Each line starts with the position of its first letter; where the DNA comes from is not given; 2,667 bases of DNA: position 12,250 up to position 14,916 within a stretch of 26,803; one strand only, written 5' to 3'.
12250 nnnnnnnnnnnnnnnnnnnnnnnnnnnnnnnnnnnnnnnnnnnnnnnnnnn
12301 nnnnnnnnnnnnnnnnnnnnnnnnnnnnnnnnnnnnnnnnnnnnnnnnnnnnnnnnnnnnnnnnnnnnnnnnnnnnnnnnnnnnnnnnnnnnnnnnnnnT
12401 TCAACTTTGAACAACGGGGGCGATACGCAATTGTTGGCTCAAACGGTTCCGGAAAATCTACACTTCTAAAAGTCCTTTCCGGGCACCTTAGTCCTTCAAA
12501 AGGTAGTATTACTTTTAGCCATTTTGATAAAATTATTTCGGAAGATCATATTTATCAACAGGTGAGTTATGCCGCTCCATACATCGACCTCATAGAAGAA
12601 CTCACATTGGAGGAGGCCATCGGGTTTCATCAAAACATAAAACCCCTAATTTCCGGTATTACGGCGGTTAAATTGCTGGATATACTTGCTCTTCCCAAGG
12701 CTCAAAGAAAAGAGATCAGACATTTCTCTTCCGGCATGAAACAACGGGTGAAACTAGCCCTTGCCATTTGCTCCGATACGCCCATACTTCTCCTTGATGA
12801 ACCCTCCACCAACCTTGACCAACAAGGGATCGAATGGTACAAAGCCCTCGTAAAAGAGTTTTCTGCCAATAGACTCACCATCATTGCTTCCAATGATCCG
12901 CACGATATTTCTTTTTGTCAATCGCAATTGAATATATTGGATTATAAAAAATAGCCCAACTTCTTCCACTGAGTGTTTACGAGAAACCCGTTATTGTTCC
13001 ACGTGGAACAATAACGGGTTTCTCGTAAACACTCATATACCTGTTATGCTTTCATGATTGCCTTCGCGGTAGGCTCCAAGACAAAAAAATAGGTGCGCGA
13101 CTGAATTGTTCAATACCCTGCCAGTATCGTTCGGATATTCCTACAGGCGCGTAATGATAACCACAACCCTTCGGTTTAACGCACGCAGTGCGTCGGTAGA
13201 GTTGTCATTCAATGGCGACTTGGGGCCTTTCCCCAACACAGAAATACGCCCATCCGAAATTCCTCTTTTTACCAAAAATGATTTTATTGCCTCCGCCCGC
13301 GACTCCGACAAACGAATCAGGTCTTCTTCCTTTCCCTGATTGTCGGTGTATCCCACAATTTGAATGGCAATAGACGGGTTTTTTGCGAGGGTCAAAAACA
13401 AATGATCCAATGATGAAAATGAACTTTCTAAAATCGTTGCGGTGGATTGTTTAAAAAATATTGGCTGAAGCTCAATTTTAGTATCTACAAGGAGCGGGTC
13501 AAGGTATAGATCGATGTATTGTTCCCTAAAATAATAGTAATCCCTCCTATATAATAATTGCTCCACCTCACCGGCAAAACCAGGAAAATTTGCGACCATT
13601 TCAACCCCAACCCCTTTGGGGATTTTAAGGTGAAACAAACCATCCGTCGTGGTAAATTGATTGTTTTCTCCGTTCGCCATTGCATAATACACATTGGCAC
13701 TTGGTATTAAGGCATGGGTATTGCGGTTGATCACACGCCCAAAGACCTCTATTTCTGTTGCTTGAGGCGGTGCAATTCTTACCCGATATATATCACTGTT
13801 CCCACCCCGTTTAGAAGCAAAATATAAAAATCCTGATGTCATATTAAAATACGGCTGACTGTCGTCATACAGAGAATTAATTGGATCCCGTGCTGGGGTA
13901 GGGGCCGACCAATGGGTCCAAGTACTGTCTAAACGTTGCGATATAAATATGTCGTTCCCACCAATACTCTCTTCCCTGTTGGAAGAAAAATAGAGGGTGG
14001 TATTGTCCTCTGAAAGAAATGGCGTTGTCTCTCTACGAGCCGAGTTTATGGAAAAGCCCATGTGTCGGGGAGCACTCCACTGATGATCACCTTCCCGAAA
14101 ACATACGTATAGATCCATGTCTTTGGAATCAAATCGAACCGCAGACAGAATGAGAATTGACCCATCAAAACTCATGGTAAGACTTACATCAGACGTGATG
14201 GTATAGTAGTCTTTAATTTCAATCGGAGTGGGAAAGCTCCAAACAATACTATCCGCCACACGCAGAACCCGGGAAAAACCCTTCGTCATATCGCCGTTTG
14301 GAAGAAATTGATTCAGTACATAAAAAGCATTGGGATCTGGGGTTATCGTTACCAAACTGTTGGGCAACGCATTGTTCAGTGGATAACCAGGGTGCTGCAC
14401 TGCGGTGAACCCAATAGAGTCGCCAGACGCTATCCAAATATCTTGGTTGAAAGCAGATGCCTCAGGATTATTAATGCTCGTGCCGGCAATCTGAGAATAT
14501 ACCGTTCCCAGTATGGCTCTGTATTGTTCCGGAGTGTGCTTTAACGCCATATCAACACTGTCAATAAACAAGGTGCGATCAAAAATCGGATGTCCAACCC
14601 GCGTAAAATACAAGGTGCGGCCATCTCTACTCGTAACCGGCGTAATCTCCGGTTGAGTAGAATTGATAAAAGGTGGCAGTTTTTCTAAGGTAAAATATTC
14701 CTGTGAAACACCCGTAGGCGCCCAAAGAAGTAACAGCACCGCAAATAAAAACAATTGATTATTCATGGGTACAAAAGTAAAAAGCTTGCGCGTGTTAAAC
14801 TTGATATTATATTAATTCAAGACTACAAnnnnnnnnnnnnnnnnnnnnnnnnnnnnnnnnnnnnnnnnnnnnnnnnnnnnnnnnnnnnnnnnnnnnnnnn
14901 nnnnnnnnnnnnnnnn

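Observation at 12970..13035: parS site at the exact centre of a perfect 66-bp loop-less palindrome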

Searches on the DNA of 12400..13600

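Call 34: search_rna_families(source=window, start=12400, end=13600, threshold=evalue, max_evalue=1)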
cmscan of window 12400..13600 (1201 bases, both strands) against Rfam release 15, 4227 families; matches with E-value up to 1: 7.
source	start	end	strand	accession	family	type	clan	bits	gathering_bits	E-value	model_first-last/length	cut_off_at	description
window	12968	13038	+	RF04174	MIR4208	Gene; miRNA;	-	37.7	140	0.00078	1-191/191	no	MIR4208 microRNA precursor family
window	12967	13037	+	RF00748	mir-433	Gene; miRNA;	-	34.9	70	0.00015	1-93/93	no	mir-433 microRNA precursor family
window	12970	13035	-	RF03182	MIR6032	Gene; miRNA;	-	28.3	102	0.0031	1-100/100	no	MIR6032 microRNA precursor family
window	12980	13025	+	RF03866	mir-1889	Gene; miRNA;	-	27.7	80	0.0022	1-128/128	no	mir-1889 microRNA precursor family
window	13405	13448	+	RF01618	ceN114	Gene; snRNA; snoRNA; CD-box;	-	20.5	44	0.45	1-63/63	no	Nematode snoRNA ceN114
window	12964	13042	-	RF00257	mir-194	Gene; miRNA;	-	17.7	52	0.64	1-82/82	no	mir-194 microRNA precursor family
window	12970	13060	-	RF01494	rliD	Gene; antisense;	-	14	50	0.36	1-327/327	no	Listeria sRNA rliD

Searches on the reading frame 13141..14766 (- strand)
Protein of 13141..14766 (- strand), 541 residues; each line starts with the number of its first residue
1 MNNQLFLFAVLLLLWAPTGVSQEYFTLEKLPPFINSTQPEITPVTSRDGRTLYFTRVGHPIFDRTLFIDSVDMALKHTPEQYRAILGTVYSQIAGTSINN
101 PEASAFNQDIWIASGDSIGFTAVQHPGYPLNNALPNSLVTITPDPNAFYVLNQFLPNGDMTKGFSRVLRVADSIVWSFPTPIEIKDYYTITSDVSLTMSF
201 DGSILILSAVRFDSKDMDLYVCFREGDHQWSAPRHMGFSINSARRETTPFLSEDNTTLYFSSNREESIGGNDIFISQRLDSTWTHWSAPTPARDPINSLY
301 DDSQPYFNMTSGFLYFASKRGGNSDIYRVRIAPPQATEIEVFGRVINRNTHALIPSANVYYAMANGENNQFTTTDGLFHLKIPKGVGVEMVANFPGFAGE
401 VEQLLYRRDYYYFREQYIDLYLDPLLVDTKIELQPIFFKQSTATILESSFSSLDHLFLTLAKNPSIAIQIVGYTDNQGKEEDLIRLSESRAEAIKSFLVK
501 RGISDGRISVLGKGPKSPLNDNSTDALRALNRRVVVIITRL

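Call 9: search_protein_families(library=pfam, proteins=[window:13141-14766:-])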
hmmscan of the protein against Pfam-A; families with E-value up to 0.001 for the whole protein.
window:13141-14766:- (541 aa): 2 families
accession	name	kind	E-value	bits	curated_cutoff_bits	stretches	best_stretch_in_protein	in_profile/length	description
PF00691.25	OmpA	-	1.6e-16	60.9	27.2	1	437-532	1-98/98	OmpA family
PF07676.18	PD40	-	3.4e-13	49.6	20.9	1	240-275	5-38/38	WD40-like Beta Propeller Repeat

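Call 15: find_related_loci(query=window:13141-14766:-, collection=genome_contigs, flank=3000)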
Query window:13141-14766:- (541 aa) in genome_contigs; peptide patterns used: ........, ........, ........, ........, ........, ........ (x = any residue, [..] = any of these).
122 stretches matched a pattern; 77 encode a relative of the query (tblastn E <= 1e-3); 77 distinct loci.
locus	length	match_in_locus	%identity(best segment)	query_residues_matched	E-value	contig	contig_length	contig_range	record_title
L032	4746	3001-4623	83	1-541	0e+0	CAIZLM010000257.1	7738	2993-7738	MAG: uncultured Bacteroidetes bacterium isolate Loc090116-4m_bin-0796 genome assembly, contig: bin-0796:257/336, whole g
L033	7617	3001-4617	72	3-541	0e+0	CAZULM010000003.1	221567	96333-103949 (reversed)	MAG TPA_asm: uncultured Saprospiraceae bacterium isolate SRP287453_co1_275 genome assembly, contig: NODE_32_length_22156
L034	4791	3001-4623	71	1-541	0e+0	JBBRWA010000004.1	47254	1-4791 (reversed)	MAG: Chitinophagales bacterium isolate La3_metabat2.294 La3_metabat2.294_K_1802782_L_47254_cov_23.6746, whole genome sho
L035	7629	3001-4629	68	1-541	0e+0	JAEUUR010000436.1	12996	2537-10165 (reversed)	MAG: Saprospiraceae bacterium isolate new MAG-360 k141_3147341, whole genome shotgun sequence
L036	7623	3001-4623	67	1-541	0e+0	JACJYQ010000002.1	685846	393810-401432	MAG: Lewinellaceae bacterium isolate HK-STAS-BACT-42 HK-STAS-BACT-42_2, whole genome shotgun sequence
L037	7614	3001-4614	65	6-541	0e+0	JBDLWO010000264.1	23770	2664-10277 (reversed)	MAG: Bacteroidota bacterium isolate lowercolorado_2019_sw_WHONDRS-S19S_0063_B_bin.119 scaffold_1009892, whole genome sho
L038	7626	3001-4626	64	2-541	0e+0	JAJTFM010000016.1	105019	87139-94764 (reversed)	MAG: Saprospiraceae bacterium isolate 49614_E9 Sample_49614_scaffold_457, whole genome shotgun sequence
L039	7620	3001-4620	64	1-541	0e+0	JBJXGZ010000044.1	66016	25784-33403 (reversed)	MAG: Saprospiraceae bacterium isolate F1F2.bin.152 k127_8359096, whole genome shotgun sequence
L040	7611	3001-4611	65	7-541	0e+0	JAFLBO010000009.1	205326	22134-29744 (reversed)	MAG: Chitinophagales bacterium isolate UWPOB_CHIT8 gnl_X_BAPIIKCB_9, whole genome shotgun sequence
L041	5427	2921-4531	64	7-541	0e+0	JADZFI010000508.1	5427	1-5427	MAG: Saprospiraceae bacterium isolate SJ858 c_000001893037, whole genome shotgun sequence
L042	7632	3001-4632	64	1-541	0e+0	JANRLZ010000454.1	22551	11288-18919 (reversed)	MAG: Saprospiraceae bacterium isolate bins.310 k141_313248, whole genome shotgun sequence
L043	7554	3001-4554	64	24-541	0e+0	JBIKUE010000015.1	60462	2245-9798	MAG: Saprospiraceae bacterium isolate ME2015-08-07_3300034020_group6_bin72 Rohwer_bin598_scaffold_194_c1, whole genome s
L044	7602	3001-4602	62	5-541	0e+0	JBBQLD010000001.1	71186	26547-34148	MAG: Chitinophagales bacterium isolate Co_metawrap_526 Cmw_526_k141_28477202_length_71186_cov_11.0000, whole genome shot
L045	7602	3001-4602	63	2-540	0e+0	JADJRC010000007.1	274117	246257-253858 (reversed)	MAG: Lewinellaceae bacterium isolate Fred_18-Q3-R57-64_MAXAC.370 tig00009281-10-2738380, whole genome shotgun sequence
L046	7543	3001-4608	62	6-541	0e+0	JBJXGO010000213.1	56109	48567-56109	MAG: Saprospiraceae bacterium isolate F1F2.bin.255 k127_3494750, whole genome shotgun sequence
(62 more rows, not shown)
